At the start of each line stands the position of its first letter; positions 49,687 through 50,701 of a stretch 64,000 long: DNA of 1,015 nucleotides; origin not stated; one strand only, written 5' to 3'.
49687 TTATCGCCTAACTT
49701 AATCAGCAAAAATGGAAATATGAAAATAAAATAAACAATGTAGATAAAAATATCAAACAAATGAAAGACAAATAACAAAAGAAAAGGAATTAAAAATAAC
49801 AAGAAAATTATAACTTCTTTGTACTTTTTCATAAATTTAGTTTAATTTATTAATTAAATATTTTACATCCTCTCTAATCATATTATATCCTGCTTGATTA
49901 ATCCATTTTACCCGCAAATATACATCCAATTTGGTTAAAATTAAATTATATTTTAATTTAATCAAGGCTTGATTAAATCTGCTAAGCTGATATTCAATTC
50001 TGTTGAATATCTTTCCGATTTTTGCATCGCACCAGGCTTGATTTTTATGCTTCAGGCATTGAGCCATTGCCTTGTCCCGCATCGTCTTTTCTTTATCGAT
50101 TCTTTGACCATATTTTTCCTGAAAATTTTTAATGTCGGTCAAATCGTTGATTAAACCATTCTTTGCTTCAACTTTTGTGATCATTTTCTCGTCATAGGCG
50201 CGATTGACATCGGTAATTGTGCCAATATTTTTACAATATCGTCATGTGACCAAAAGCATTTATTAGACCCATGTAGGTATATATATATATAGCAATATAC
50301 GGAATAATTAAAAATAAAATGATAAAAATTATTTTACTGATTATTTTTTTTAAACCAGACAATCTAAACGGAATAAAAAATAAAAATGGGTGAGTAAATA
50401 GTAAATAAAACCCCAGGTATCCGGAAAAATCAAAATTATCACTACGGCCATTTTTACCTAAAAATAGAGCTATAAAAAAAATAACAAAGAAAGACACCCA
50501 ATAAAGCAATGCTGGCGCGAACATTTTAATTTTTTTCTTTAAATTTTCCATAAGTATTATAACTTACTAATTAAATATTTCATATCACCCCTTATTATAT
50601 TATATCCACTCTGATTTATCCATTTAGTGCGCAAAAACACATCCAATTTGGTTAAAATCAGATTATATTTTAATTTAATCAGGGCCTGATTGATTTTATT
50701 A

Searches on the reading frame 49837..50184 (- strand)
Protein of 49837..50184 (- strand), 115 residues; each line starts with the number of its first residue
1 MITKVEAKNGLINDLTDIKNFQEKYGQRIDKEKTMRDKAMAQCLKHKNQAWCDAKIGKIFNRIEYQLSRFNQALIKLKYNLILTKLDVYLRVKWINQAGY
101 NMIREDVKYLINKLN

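Call 7: search_protein_families(library=pfam, proteins=[window:49837-50184:-], max_evalue=0.1)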
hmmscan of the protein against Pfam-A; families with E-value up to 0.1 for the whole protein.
window:49837-50184:- (115 aa): 0 families

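Call 12: find_encoding_contigs(protein=window:49837-50184:-, flank=10000, max_places=10)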
Protein window:49837-50184:- (115 aa): no gene with exactly this product is on record in the collection.

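Call 13: find_homologous_proteins(query=window:49837-50184:-, max_evalue=0.001)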
Query window:49837-50184:- (115 aa): 8 proteins with E <= 0.001 among 13 candidates.
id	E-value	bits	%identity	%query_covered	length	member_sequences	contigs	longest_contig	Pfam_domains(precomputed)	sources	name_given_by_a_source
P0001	6.2e-69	247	100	100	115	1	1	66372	-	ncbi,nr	ncbi:MAG: hypothetical protein PHO56_02485 [Patescibacteria group bacterium]|nr:hypothetical protein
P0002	8.9e-58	211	83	99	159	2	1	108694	-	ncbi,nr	ncbi:MAG: hypothetical protein PHO56_00795 [Patescibacteria group bacterium]|nr:hypothetical protein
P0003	1.3e-46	175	70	98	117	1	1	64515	-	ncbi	ncbi:MAG: hypothetical protein WC415_02170, partial [Patescibacteria group bacterium]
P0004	5.9e-46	173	68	99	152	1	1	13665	-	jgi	jgi:hypothetical protein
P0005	8.2e-40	153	71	84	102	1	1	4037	-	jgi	jgi:hypothetical protein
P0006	2.0e-39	152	68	89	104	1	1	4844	-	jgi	jgi:uncharacterized linocin/CFP29 family protein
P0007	1.2e-36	143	64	85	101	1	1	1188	-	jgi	jgi:hypothetical protein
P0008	3.6e-30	122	72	64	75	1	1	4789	-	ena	-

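Call 14: find_encoding_contigs(protein=P0002, flank=10000, max_places=5)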
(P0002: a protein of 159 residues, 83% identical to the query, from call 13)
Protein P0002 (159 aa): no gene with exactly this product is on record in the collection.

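Call 15: find_encoding_contigs(protein=P0003, flank=10000, max_places=5)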
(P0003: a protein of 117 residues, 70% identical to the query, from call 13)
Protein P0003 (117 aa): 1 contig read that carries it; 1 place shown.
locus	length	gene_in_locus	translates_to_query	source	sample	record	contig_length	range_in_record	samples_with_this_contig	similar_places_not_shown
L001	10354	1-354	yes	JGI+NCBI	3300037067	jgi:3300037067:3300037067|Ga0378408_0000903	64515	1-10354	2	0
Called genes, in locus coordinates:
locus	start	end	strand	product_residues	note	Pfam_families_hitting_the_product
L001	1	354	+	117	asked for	?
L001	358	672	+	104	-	-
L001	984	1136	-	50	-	-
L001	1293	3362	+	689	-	PF01555:N6_N4_Mtase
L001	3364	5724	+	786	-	PF00270:DEAD, PF04851:ResIII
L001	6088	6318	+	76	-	PF04383:KilA-N (weak)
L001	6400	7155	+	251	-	-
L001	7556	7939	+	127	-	PF00164:Ribosom_S12_S23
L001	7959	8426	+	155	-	PF00177:Ribosomal_S7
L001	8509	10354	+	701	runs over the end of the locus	PF00009:GTP_EFTU, PF03144:GTP_EFTU_D2, PF22042:EF-G_D2, PF14492:EFG_III, PF16658:RF3_C (weak), PF03764:EFG_IV, PF00679:EFG_C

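Call 16: find_encoding_contigs(protein=P0004, flank=10000, max_places=5)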
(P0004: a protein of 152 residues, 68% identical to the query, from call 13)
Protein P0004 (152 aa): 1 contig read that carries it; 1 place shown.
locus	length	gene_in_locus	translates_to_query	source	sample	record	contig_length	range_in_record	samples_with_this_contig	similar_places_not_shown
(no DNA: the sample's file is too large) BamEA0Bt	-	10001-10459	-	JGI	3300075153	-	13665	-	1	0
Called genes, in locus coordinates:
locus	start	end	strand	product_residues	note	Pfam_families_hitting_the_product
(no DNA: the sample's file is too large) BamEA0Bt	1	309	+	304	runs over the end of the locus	PF18075:FtsX_ECD, PF02687:FtsX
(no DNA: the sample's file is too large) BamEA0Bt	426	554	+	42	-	-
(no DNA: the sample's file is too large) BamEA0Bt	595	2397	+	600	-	PF08439:Peptidase_M3_N, PF01432:Peptidase_M3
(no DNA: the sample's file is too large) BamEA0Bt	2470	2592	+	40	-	-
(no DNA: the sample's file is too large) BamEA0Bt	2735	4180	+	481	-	PF03062:MBOAT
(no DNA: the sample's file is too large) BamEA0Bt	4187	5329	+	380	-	PF16822:ALGX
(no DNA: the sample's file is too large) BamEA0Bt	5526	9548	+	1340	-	PF19077:Big_13 (faint), PF01674:Lipase_2 (weak), PF02450:LCAT, PF07819:PGAP1, PF02089:Palm_thioest, PF24096:DUF7379 (weak)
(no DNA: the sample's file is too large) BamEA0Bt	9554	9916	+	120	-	-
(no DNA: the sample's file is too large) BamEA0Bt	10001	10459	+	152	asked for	-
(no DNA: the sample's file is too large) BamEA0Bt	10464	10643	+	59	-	-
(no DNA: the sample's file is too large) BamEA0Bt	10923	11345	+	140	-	PF00892:EamA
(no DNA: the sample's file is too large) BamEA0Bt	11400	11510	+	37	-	?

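Call 19: find_related_loci(query=A1, collection=genome_contigs, flank=6000)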
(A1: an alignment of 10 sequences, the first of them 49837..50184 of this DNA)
Query A1 (115 aa) in genome_contigs; peptide patterns used: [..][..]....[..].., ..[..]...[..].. (x = any residue, [..] = any of these).
106 stretches matched a pattern; 2 encode a relative of the query (tblastn E <= 1e-3); 2 distinct loci.
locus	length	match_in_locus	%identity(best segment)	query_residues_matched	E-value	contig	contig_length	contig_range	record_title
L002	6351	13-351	70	2-114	1e-52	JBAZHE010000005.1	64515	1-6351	MAG: Patescibacteria group bacterium isolate SO_2017_LW3_62 NODE_903_length_64515_cov_1.422454_LW162_2017, whole genome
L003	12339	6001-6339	66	2-114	2e-50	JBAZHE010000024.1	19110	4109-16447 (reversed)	MAG: Patescibacteria group bacterium isolate SO_2017_LW3_62 NODE_7677_length_19110_cov_1.302165_LW162_2017, whole genome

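Call 20: find_related_loci(query=A1, collection=metagenome_contigs, flank=6000)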
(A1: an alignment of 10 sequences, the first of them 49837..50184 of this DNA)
Query A1 (115 aa) in metagenome_contigs; peptide patterns used: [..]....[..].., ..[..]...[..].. (x = any residue, [..] = any of these).
294 stretches matched a pattern; 6 encode a relative of the query (tblastn E <= 1e-3); 6 distinct loci.
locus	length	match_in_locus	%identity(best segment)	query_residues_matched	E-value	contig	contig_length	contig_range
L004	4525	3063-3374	76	11-114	1e-54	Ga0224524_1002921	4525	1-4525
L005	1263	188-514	72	1-109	8e-56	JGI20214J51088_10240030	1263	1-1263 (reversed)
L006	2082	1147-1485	66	2-114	5e-51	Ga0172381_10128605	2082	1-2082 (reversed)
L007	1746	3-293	74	18-114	1e-48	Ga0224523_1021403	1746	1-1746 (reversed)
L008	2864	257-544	72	19-114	2e-47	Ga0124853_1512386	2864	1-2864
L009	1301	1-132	70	71-114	1e-16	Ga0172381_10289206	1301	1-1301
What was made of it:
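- Several related contigs break at the cassette (L001 and L009 start inside it; calls 15, 20).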

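Call 49: search_protein_families(library=ncbifam, proteins=[window:49837-50184:-], max_evalue=0.1)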
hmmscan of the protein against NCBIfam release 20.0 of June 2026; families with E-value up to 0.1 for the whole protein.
window:49837-50184:- (115 aa): 2 families
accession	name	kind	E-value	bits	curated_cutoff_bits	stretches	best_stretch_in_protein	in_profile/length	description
NF041007.1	cell_div_CdvA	equivalog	0.02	14.3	350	1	33-114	105-192/235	cell division protein CdvA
NF008244.0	PRK11020.1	equivalog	0.069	13.7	110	0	14-86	8-79/120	YibL family ribosome-associated protein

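Call 53: predict_structure(alignment_id=A1)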
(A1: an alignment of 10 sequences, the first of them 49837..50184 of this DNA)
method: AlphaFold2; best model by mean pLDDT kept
length: 115 residues; sequences in the alignment: 10
mean_pLDDT: 80.0   pTM: 0.50
mean pLDDT of the five models: 80.0, 74.2, 67.8, 67.0, 57.0
residues with pLDDT >= 90: 8; 70-90: 88; 50-70: 19; < 50: 0
segments of 3 or more residues with pLDDT < 50: none
pLDDT, mean of each block of 10 residues (from residue 1): 75 78 68 83 91 85 66 79 88 87 84 71
secondary structure, 60 per line:
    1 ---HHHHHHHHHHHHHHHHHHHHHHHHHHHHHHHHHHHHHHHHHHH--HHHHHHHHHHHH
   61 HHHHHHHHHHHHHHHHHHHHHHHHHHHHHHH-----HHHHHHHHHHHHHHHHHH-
elements in order: H4-46 H49-91 H97-114
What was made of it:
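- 49837..50184 (-): cas115, an intact orphan copy of the lipase C-terminal domain (annotated MDD5527823.1, PHO56_02485). AF2 predicts a three-helix bundle at pLDDT 80 (call 53).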

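Call 55: fold_search(model_id=the predicted structure, library=pdb)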
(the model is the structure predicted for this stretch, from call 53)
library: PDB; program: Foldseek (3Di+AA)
matches with E <= 10: 178; with E <= 0.001: 0
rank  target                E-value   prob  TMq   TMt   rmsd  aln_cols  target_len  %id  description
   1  6r2g_A                3.5e-01  0.80  0.45  0.37   6.3       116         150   17  Crystal structure of a single-chain protein mimetic of the gp41 NHR trimer in complex with the synthetic CHR peptide C (released 2019-07-10)
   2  2rld_E                5.8e-01  0.66  0.39  0.41  14.1       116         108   12  CRYSTAL STRUCTURE OF A PROTEIN WITH UNKNOWN FUNCTION FROM S23 RIBOSOMAL PROTEIN FAMILY (BT_0352) FROM BACTEROIDES THET (released 2007-10-30)
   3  8buu_t                7.8e-01  0.63  0.37  0.49  16.8       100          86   11  ARE-ABCF VmlR2 bound to a 70S ribosome (released 2023-04-05)
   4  2rld_B                8.7e-01  0.51  0.37  0.38  14.2       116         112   15  CRYSTAL STRUCTURE OF A PROTEIN WITH UNKNOWN FUNCTION FROM S23 RIBOSOMAL PROTEIN FAMILY (BT_0352) FROM BACTEROIDES THET (released 2007-10-30)
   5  9i5v_d                1.0e+00  0.63  0.34  0.49  14.9        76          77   13  70S P. gingivalis ribosome erm-delta-porN strain (released 2025-08-20)
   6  4oyd_B                1.2e+00  0.77  0.52  0.52   4.7       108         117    9  Crystal structure of a computationally designed inhibitor of an Epstein-Barr viral Bcl-2 protein (released 2014-07-09)
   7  2odm_B                1.2e+00  0.54  0.37  0.49  16.6        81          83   14  Crystal structure of S. aureus YlaN, an essential leucine rich protein involved in the control of cell shape (released 2007-06-05)
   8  2rld_C                1.3e+00  0.38  0.37  0.36  14.2       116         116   15  CRYSTAL STRUCTURE OF A PROTEIN WITH UNKNOWN FUNCTION FROM S23 RIBOSOMAL PROTEIN FAMILY (BT_0352) FROM BACTEROIDES THET (released 2007-10-30)
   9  2gsc_B                1.4e+00  0.21  0.36  0.35  14.9       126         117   13  Crystal Structure of the Conserved Hypothetical Cytosolic Protein Xcc0516 from Xanthomonas campestris (released 2006-10-03)
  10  2rld_A                1.5e+00  0.28  0.39  0.40  19.3       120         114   15  CRYSTAL STRUCTURE OF A PROTEIN WITH UNKNOWN FUNCTION FROM S23 RIBOSOMAL PROTEIN FAMILY (BT_0352) FROM BACTEROIDES THET (released 2007-10-30)
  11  4v47_BT               1.6e+00  0.41  0.36  0.49  15.9        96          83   12  Real space refined coordinates of the 30S and 50S subunits fitted into the low resolution cryo-EM map of the EF-G.GTP (released 2014-07-09)
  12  9i5x_d                1.7e+00  0.38  0.30  0.43  14.1        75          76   15  Porphyromonas gingivalis 70S ribosome (W83 Strain) (released 2025-08-20)
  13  2gsc_E                2.0e+00  0.30  0.40  0.41  14.6       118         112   12  Crystal Structure of the Conserved Hypothetical Cytosolic Protein Xcc0516 from Xanthomonas campestris (released 2006-10-03)
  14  4tql_A                2.1e+00  0.15  0.35  0.21  31.1       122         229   17  Computationally designed three helix bundle (released 2014-10-15)
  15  7p7q_u                2.3e+00  0.20  0.31  0.44  16.5       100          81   14  E. faecalis 70S ribosome bound by PoxtA-EQ2, high-resolution combined volume (released 2022-02-23)
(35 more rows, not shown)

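Call 59: search_protein_representatives(alignment_id=A1)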
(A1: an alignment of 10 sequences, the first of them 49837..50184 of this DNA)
Query: 10 sequences, 114 profile positions. Proteins with E-value up to 0.001 (for the whole library): 54; up to 1e-10: 45; up to 1e-30: 11. The best 54 are listed.
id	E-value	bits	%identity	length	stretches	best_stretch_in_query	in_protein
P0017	5.0e-56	203.6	-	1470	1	1-114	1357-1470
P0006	5.4e-51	187.4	-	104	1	11-114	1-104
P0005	1.2e-48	179.8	-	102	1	12-114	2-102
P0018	4.3e-46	171.6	-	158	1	1-114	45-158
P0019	1.0e-38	147.9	-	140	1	1-114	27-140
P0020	2.3e-38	146.7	-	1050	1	1-91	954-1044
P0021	5.5e-38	145.5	-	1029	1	1-114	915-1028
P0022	1.4e-37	144.1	-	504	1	1-114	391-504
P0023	4.6e-37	142.5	-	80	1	35-114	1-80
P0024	1.5e-36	140.9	-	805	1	1-114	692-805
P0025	2.2e-36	140.3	-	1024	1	1-114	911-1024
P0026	2.9e-25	104.5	-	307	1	5-114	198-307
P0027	1.5e-24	102.2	-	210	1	4-112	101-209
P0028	2.4e-24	101.5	-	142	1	5-114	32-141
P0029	3.0e-24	101.2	-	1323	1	2-114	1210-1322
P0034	3.3e-22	94.6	-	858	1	2-114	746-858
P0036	3.6e-21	91.3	-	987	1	1-113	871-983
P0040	5.5e-20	87.5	-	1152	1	2-113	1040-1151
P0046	1.0e-15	73.7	-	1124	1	4-112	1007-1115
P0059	1.9e-11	60.0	-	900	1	2-114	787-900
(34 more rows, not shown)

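Call 60: search_protein_families(library=pfam, proteins=[P0020, P0021, P0024, P0029, P0034, P0036, P0040, P0046, P0059], max_evalue=0.00001)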
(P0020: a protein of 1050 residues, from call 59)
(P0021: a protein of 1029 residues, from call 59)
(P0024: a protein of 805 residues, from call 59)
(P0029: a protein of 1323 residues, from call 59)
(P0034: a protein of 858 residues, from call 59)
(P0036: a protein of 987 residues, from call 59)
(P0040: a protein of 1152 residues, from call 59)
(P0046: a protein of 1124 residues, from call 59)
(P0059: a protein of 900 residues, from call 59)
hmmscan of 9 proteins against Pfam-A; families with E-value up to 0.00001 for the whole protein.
P0020 (1050 aa): 5 families
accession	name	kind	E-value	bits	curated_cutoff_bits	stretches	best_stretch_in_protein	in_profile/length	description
PF02450.21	LCAT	-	5.5e-25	88.8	21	1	311-457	67-207/392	Lecithin:cholesterol acyltransferase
PF05057.20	DUF676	-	2.5e-08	34.1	20.3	1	348-421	53-138/217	Putative serine esterase (DUF676)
PF01674.24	Lipase_2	-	4.6e-08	33.3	20.3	1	316-400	21-101/219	Lipase (class 2)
PF07819.20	PGAP1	-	1.6e-06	28.5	24.3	1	366-414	85-135/233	PGAP1-like alpha/beta domain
PF02089.21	Palm_thioest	-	8.9e-06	26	26.8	0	359-423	59-120/254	Palmitoyl protein thioesterase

P0021 (1029 aa): 5 families
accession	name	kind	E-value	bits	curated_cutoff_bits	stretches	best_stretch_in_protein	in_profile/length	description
PF02450.21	LCAT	-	7.5e-30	104.9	21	1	303-509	4-210/392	Lecithin:cholesterol acyltransferase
PF13229.12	Beta_helix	-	1.9e-06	28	25.9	1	140-242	2-108/158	Right handed beta helix region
PF07819.20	PGAP1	-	2e-06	28.2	24.3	1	393-463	60-137/233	PGAP1-like alpha/beta domain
PF00561.26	Abhydrolase_1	-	5.8e-06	26.6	25.8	1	371-455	26-106/245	alpha/beta hydrolase fold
PF05057.20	DUF676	-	6.8e-06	26.2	20.3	0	403-468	60-138/217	Putative serine esterase (DUF676)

P0024 (805 aa): 2 families
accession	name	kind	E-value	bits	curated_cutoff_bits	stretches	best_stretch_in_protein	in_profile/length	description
PF02450.21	LCAT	-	1.7e-25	90.5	21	1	42-181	68-210/392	Lecithin:cholesterol acyltransferase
PF05990.18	DUF900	-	2.2e-06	27.7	20.5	1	71-114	72-115/232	Alpha/beta hydrolase of unknown function (DUF900)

P0029 (1323 aa): 4 families
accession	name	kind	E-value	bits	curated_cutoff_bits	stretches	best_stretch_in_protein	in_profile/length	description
PF02450.21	LCAT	-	1.1e-29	104.3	21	1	511-737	3-242/392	Lecithin:cholesterol acyltransferase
PF00561.26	Abhydrolase_1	-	6.5e-08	33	25.8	1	571-674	19-116/245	alpha/beta hydrolase fold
PF07819.20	PGAP1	-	2.2e-06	28.1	24.3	1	491-671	5-136/233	PGAP1-like alpha/beta domain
PF01674.24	Lipase_2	-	2.7e-06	27.5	20.3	1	565-646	15-93/219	Lipase (class 2)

P0034 (858 aa): 4 families
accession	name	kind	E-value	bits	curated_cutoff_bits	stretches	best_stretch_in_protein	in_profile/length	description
PF02450.21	LCAT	-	2.4e-12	47.2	21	1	323-427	68-177/392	Lecithin:cholesterol acyltransferase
PF01674.24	Lipase_2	-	2.5e-07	30.9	20.3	1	292-405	3-105/219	Lipase (class 2)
PF07819.20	PGAP1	-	5.5e-07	30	24.3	1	358-414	69-131/233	PGAP1-like alpha/beta domain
PF02089.21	Palm_thioest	-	4.4e-06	27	26.8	1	372-503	70-172/254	Palmitoyl protein thioesterase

P0036 (987 aa): 0 families

P0040 (1152 aa): 9 families
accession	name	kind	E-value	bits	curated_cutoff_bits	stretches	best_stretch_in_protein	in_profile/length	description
PF01344.31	Kelch_1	-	8.4e-34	115.2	20.1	2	199-241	6-46/46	Kelch motif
PF02450.21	LCAT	-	2.1e-27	96.8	21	1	401-540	68-206/392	Lecithin:cholesterol acyltransferase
PF25210.1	Kelch_FKB95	-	2.1e-23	83.8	70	1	145-260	31-148/268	FKB95, Kelch-repeats domain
PF24681.1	Kelch_KLHDC2_KLHL20_DRC7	-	6e-16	58.9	50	1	142-311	46-221/221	KLHDC2/KLHL20/DRC7 Kelch-repeats domain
PF13964.12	Kelch_6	-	6.6e-14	51.8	25.3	0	201-243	8-49/50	Kelch motif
PF07646.21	Kelch_2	-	1e-10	41.4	21.3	0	202-241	9-48/48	Kelch motif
PF13418.12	Kelch_4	-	8.3e-08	32.5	21.6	0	50-91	1-43/49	Galactose oxidase, central domain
PF24996.1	NANM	-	2.5e-07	30.3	45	0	143-264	4-127/350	N-acetylneuraminate epimerase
PF05057.20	DUF676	-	3.5e-07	30.4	20.3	1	445-510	61-138/217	Putative serine esterase (DUF676)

P0046 (1124 aa): 4 families
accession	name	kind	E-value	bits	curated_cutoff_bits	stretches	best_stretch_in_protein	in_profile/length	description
PF02450.21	LCAT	-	8.1e-26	91.6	21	1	359-504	70-204/392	Lecithin:cholesterol acyltransferase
PF01674.24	Lipase_2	-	1e-06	28.9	20.3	1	358-437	18-96/219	Lipase (class 2)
PF02089.21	Palm_thioest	-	3e-06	27.6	26.8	1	399-513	51-160/254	Palmitoyl protein thioesterase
PF07819.20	PGAP1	-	4.7e-06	27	24.3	0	411-457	86-134/233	PGAP1-like alpha/beta domain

P0059 (900 aa): 4 families
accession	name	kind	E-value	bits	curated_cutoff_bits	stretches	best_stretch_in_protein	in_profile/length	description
PF02450.21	LCAT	-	1.2e-26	94.3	21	1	67-262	67-267/392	Lecithin:cholesterol acyltransferase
PF19077.6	Big_13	-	3.9e-09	37.3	27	0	545-590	59-102/102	Bacterial Ig-like domain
PF07819.20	PGAP1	-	3.5e-07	30.6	24.3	1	107-163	77-136/233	PGAP1-like alpha/beta domain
PF02089.21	Palm_thioest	-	4.2e-07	30.4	26.8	1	108-255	57-190/254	Palmitoyl protein thioesterase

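Call 61: find_encoding_contigs(protein=P0005, flank=5000, max_places=4)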
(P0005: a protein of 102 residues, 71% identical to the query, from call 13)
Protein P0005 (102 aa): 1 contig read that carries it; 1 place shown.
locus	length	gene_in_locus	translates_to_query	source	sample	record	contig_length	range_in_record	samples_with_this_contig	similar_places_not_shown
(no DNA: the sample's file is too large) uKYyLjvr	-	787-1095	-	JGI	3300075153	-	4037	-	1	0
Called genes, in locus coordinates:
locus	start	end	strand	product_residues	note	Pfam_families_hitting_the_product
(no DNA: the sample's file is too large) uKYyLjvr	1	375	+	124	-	?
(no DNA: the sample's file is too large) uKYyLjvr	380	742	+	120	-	-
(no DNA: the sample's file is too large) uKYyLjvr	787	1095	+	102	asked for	-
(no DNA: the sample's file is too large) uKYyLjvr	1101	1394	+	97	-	-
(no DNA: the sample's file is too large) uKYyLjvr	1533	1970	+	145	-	PF05523:FdtA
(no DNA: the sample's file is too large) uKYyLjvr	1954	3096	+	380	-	PF00266:Aminotran_5 (weak), PF01041:DegT_DnrJ_EryC1, PF01053:Cys_Met_Meta_PP (weak)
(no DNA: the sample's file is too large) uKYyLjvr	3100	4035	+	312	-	?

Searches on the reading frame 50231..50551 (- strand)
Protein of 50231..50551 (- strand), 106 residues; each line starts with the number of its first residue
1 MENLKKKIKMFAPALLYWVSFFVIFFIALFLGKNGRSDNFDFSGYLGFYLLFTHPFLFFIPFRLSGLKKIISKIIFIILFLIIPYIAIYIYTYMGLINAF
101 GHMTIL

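Call 7: search_protein_families(library=pfam, proteins=[window:50231-50551:-], max_evalue=0.1)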
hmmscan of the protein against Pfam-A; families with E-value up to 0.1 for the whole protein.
window:50231-50551:- (106 aa): 0 families

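Call 35: find_homologous_proteins(query=window:50231-50551:-, max_evalue=0.01)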
Query window:50231-50551:- (106 aa): 2 proteins with E <= 0.01 among 16 candidates.
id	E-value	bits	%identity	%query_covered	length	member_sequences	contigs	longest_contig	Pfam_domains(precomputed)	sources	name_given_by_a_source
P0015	9.1e-34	134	68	93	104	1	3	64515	-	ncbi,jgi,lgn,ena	ncbi:MAG: hypothetical protein WC415_02175 [Patescibacteria group bacterium]|jgi:hypothetical protei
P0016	1.7e-32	130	68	94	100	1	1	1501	-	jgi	jgi:hypothetical protein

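Call 37: find_encoding_contigs(protein=P0016, flank=3000, max_places=3)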
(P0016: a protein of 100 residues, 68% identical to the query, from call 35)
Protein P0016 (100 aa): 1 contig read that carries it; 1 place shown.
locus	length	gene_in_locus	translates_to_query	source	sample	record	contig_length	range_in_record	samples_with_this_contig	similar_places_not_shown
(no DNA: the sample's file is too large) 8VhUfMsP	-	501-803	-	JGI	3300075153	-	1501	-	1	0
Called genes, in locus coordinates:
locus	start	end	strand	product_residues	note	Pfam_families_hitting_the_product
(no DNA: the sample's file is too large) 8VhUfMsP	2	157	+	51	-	?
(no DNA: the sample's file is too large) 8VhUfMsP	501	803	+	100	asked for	-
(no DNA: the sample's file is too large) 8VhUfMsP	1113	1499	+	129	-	?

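Call 49: search_protein_families(library=ncbifam, proteins=[window:50231-50551:-], max_evalue=0.1)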
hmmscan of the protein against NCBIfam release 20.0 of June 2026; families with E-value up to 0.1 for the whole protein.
window:50231-50551:- (106 aa): 2 families
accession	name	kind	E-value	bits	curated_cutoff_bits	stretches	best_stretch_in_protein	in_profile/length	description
TIGR04370.1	glyco_rpt_poly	subfamily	0.0047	16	40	1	4-101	2-116/396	oligosaccharide repeat unit polymerase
NF007160.0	PRK09598.1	equivalog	0.027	12.8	561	1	3-99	8-101/523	phosphoethanolamine--lipid A transferase EptA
